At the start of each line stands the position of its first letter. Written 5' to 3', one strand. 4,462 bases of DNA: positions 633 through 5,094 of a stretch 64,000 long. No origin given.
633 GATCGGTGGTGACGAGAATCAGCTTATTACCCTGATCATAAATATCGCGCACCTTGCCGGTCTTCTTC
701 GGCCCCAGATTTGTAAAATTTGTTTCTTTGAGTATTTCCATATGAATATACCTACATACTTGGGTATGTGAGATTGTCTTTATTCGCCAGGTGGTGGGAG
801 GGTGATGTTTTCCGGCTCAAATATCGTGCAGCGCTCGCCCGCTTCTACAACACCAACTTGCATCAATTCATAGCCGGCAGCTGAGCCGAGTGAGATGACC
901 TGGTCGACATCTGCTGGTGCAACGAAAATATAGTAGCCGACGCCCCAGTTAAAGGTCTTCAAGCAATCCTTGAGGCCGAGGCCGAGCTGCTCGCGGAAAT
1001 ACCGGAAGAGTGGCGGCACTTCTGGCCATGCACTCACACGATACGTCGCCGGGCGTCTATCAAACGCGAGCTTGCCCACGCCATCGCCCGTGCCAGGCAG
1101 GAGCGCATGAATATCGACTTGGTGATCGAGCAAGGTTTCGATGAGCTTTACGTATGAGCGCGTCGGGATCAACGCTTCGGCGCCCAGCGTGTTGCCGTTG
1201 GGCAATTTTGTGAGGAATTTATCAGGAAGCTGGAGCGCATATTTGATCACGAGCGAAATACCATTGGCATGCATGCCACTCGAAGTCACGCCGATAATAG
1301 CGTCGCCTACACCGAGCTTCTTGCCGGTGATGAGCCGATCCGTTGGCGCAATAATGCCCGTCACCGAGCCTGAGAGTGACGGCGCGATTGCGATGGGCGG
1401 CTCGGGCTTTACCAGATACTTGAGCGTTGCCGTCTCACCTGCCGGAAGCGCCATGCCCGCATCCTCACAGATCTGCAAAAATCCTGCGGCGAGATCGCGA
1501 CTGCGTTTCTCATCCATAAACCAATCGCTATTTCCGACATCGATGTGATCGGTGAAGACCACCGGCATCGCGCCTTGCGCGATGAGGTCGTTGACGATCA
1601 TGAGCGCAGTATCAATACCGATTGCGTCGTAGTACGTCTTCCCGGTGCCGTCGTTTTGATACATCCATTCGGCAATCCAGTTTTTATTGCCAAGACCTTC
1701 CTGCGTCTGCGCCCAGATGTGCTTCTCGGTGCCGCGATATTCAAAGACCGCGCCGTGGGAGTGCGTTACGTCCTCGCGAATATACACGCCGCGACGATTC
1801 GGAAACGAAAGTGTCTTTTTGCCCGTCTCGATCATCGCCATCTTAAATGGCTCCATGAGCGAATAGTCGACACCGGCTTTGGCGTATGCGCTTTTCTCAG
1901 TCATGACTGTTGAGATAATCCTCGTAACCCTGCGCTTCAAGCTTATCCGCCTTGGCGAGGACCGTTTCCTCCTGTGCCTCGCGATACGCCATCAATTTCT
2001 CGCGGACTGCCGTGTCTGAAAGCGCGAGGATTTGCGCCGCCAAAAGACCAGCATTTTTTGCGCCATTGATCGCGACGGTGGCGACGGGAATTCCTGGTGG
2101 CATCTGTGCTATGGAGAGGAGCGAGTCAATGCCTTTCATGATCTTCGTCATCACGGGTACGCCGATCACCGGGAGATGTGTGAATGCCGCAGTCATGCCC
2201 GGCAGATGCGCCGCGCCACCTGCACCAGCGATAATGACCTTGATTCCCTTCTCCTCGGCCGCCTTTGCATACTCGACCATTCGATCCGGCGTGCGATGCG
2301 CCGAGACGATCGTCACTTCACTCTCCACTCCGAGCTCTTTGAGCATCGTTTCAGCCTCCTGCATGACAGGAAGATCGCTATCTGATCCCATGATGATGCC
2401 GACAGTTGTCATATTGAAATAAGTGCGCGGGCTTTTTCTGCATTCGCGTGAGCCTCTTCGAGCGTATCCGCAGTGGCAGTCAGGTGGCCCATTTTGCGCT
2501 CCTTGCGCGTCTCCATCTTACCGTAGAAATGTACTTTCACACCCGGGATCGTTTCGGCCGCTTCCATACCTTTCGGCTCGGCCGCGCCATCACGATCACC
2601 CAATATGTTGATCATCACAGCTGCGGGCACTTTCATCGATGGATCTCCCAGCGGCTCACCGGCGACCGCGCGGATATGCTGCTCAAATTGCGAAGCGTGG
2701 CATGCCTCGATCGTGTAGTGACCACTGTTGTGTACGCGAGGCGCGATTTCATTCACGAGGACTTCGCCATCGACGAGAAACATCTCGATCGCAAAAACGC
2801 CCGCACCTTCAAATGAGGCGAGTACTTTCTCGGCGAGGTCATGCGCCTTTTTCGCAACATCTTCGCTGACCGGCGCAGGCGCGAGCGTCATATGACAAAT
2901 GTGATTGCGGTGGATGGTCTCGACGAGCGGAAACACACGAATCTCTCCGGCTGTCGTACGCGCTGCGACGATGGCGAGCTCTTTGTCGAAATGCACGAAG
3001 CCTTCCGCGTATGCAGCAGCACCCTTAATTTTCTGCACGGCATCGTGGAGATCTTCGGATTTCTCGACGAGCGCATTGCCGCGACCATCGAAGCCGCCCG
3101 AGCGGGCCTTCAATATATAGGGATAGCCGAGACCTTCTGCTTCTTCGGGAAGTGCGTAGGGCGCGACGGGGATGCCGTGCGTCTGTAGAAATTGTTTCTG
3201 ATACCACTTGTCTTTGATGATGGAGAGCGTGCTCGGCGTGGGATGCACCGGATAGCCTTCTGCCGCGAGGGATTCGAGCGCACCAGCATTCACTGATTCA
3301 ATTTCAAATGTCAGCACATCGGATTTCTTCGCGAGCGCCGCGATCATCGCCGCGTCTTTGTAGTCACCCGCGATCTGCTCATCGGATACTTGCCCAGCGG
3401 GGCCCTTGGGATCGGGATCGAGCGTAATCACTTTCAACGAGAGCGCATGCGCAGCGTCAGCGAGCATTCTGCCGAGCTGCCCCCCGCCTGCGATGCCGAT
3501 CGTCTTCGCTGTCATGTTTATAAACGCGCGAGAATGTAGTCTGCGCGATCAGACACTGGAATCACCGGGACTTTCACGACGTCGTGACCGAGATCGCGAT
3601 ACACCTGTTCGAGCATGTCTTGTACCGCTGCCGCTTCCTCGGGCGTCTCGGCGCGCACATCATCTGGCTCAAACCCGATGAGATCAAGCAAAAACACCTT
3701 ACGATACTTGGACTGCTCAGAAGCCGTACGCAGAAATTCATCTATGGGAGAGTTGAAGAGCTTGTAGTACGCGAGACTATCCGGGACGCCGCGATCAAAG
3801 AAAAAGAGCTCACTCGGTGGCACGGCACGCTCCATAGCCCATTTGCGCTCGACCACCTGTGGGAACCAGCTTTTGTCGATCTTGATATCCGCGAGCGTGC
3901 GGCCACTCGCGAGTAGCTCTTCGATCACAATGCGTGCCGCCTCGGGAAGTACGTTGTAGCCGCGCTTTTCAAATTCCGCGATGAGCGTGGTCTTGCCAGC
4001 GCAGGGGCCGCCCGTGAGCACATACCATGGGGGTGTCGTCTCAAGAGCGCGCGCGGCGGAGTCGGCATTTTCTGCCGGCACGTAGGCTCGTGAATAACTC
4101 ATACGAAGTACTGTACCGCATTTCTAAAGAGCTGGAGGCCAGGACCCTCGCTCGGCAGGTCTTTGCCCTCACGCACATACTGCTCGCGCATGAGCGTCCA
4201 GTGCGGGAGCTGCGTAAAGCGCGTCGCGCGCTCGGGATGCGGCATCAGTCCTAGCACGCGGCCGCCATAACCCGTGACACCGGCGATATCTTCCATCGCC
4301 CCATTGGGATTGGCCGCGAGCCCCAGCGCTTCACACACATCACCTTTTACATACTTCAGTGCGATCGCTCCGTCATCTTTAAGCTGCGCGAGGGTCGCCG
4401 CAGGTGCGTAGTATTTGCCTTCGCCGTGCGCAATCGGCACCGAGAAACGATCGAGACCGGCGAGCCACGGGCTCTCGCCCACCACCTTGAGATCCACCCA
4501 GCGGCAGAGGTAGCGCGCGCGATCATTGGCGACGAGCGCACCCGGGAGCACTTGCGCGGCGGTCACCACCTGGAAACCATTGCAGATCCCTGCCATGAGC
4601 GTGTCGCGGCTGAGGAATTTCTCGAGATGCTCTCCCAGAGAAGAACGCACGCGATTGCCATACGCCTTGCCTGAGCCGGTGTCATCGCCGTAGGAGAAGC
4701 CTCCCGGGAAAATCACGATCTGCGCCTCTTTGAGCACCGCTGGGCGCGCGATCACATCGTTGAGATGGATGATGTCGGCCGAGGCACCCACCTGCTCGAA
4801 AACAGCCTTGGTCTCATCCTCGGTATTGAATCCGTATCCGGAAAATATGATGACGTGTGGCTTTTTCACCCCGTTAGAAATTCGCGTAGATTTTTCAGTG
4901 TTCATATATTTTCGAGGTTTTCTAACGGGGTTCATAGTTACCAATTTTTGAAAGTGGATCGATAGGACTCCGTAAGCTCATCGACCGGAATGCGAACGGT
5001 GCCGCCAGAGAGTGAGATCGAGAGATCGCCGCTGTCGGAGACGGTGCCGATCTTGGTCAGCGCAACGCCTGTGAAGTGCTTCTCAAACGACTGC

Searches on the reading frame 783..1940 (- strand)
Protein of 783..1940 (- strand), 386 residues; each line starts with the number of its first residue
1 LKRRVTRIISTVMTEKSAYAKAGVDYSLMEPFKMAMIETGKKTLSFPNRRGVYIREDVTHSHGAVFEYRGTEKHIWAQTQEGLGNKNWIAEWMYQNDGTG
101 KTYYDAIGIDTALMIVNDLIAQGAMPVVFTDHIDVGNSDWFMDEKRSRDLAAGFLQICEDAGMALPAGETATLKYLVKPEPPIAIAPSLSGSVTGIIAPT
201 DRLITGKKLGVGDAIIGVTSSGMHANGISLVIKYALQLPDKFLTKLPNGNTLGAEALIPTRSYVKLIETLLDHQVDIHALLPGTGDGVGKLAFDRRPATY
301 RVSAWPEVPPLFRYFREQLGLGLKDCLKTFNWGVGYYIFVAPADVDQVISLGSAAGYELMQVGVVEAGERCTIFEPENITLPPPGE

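Call 53: search_protein_families(library=pfam, proteins=[window:783-1940:-], max_evalue=0.00001)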
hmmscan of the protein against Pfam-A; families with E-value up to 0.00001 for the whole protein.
window:783-1940:- (386 aa): 2 families
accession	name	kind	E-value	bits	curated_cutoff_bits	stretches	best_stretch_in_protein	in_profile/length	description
PF00586.29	AIRS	-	9.4e-11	42.6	24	1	102-196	30-111/112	AIR synthase related protein, N-terminal domain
PF02769.27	AIRS_C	-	2.8e-08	34.5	23.1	1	211-373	2-153/156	AIR synthase related protein, C-terminal domain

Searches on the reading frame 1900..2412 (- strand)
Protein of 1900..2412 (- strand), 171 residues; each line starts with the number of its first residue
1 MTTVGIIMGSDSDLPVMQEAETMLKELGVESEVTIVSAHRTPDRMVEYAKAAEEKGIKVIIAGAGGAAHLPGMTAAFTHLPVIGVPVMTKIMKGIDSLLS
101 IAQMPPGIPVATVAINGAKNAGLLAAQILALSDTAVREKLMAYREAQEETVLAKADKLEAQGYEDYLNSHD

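Call 53: search_protein_families(library=pfam, proteins=[window:1900-2412:-], max_evalue=0.00001)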
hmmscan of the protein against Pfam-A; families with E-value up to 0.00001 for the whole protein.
window:1900-2412:- (171 aa): 1 family
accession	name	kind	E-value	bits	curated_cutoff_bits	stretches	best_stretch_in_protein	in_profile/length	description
PF00731.26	AIRC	-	4.3e-67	224.7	30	1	4-149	2-147/148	AIR carboxylase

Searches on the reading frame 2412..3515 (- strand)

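Call 53: search_protein_families(library=pfam, proteins=[window:2412-3515:-], max_evalue=0.00001)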
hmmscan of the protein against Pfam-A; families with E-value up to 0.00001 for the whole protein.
window:2412-3515:- (368 aa): 5 families
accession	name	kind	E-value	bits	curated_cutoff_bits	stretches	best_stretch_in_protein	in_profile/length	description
PF02222.28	ATP-grasp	-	1e-56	191.9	27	1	109-277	2-179/179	ATP-grasp domain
PF22660.2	RS_preATP-grasp-like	-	4e-31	107.7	27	1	4-100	2-97/98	Ribonucleotide synthetase preATP-grasp domain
PF17769.7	PurK_C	-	6.7e-20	71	22.6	1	299-356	1-54/56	Phosphoribosylaminoimidazole carboxylase C-terminal domain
PF21244.3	PurT_C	-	3.7e-06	26.8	26.7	0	316-364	19-66/68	PurT, C-terminal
PF02655.19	ATP-grasp_3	-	7.4e-06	26.6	23.2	0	100-262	1-158/160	ATP-grasp domain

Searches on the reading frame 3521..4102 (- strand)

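Call 53: search_protein_families(library=pfam, proteins=[window:3521-4102:-], max_evalue=0.00001)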
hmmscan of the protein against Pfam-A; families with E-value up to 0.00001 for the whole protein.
window:3521-4102:- (194 aa): 1 family
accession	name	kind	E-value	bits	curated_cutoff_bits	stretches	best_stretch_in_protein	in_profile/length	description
PF13521.12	AAA_28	-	1.3e-34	120.3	27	1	27-186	2-164/164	AAA domain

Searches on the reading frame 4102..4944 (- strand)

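Call 53: search_protein_families(library=pfam, proteins=[window:4102-4944:-], max_evalue=0.00001)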
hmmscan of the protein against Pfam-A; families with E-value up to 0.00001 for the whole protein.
window:4102-4944:- (281 aa): 1 family
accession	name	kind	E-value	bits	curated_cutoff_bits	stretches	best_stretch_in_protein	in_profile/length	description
PF13507.12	GATase_5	-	2.3e-64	217.4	27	1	28-280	1-260/260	CobB/CobQ-like glutamine amidotransferase domain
